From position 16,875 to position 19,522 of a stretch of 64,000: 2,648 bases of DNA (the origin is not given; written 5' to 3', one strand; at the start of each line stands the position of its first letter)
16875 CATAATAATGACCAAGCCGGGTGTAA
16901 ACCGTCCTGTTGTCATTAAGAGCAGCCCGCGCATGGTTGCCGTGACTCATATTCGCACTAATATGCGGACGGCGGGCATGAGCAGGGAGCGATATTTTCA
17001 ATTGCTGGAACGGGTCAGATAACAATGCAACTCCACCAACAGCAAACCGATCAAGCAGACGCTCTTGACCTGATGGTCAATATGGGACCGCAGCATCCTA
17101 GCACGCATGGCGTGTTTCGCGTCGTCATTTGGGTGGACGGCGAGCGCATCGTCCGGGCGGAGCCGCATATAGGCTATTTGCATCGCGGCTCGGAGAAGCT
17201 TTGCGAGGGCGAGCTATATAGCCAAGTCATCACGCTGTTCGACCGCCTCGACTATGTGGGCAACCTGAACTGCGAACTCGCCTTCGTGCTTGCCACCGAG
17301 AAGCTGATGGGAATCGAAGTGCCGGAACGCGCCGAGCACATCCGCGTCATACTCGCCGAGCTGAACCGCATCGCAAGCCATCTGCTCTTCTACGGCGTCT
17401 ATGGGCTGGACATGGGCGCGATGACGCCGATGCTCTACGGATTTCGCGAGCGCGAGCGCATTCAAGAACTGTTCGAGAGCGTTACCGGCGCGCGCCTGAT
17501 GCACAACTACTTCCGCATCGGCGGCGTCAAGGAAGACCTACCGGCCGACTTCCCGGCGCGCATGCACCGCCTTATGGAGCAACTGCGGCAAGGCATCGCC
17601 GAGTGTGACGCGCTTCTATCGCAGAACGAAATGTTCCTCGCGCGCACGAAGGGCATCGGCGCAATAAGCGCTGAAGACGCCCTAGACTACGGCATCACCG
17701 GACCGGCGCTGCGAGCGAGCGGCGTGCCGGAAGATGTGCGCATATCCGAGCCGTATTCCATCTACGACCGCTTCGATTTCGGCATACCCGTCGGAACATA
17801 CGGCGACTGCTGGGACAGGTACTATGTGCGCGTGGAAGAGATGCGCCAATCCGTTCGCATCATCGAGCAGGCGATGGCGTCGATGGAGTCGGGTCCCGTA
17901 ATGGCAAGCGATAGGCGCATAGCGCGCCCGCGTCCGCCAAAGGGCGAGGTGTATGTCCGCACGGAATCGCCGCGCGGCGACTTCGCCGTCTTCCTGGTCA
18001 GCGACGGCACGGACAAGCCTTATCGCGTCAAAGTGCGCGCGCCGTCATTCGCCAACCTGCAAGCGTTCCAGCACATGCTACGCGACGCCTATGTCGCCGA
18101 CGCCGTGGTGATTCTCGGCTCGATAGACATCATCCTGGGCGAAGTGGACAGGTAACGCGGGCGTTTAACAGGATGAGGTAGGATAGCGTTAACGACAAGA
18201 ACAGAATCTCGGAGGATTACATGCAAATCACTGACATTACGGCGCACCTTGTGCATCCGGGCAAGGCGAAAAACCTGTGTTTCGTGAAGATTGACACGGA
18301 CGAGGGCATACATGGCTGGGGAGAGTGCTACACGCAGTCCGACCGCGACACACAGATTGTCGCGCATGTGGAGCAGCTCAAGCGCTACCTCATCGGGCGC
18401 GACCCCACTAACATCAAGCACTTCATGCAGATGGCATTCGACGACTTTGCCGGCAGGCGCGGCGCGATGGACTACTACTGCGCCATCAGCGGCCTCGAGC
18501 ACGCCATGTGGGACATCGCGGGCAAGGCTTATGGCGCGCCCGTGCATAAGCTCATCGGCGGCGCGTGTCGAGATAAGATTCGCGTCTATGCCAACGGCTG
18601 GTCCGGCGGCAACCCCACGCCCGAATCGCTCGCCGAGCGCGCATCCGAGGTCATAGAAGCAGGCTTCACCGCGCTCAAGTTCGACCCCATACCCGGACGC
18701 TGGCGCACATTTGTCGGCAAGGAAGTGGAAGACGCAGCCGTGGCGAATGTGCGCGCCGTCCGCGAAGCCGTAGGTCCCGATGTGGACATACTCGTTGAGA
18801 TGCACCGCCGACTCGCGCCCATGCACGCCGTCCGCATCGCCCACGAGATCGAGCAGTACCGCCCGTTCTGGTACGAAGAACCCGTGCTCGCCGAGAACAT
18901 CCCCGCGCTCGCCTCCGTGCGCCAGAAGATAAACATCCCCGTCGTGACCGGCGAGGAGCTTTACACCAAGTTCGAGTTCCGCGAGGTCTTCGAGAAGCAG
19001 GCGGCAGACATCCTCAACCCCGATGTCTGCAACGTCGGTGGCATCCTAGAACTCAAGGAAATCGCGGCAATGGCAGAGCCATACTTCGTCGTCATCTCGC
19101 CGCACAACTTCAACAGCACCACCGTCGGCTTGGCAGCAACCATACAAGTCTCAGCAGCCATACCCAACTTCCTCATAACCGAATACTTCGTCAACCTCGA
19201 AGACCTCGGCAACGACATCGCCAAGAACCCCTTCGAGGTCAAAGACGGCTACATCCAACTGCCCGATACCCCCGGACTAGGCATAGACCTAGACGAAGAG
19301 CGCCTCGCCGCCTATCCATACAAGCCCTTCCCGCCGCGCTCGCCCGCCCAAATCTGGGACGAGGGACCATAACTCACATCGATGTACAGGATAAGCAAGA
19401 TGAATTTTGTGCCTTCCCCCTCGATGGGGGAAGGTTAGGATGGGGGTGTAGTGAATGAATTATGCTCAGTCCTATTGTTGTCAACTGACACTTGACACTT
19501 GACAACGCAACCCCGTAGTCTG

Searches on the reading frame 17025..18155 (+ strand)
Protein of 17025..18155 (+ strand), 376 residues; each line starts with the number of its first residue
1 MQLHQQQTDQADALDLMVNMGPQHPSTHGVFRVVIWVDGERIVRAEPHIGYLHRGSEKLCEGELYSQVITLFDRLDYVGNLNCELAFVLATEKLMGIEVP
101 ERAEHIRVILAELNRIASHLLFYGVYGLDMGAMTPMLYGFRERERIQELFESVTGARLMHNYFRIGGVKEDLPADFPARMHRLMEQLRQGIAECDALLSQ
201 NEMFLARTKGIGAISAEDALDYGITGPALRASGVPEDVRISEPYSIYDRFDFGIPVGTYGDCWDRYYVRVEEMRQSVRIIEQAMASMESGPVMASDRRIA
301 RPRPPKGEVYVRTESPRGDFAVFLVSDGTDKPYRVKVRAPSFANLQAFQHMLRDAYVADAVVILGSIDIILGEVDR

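Call 34: search_protein_families(library=pfam, proteins=[window:17025-18155:+], max_evalue=0.001)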
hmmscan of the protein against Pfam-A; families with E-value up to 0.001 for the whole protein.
window:17025-18155:+ (376 aa): 1 family
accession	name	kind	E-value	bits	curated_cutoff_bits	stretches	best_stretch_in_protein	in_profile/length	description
PF00346.24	Complex1_49kDa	-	1.3e-101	339.6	24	2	129-302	1-174/271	Respiratory-chain NADH dehydrogenase, 49 Kd subunit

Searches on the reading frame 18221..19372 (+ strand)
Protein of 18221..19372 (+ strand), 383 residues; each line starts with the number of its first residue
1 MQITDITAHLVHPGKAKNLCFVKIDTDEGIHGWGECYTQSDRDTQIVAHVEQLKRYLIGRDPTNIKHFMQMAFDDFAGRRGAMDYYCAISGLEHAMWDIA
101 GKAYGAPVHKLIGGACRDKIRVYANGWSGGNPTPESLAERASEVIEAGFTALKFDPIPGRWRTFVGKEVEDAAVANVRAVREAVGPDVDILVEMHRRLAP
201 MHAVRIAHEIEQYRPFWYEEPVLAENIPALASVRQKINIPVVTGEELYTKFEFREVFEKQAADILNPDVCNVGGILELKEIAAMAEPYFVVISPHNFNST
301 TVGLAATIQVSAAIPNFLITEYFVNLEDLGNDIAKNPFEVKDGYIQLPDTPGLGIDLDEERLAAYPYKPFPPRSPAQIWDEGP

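Call 34: search_protein_families(library=pfam, proteins=[window:18221-19372:+], max_evalue=0.001)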
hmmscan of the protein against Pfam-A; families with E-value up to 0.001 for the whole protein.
window:18221-19372:+ (383 aa): 2 families
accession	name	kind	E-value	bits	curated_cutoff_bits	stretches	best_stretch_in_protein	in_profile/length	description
PF13378.12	MR_MLE_C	-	2.1e-67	227.5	29.4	1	137-360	2-218/219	Enolase C-terminal domain-like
PF02746.21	MR_MLE_N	-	9.8e-19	68.1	22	1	16-113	25-117/117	Mandelate racemase / muconate lactonizing enzyme, N-terminal domain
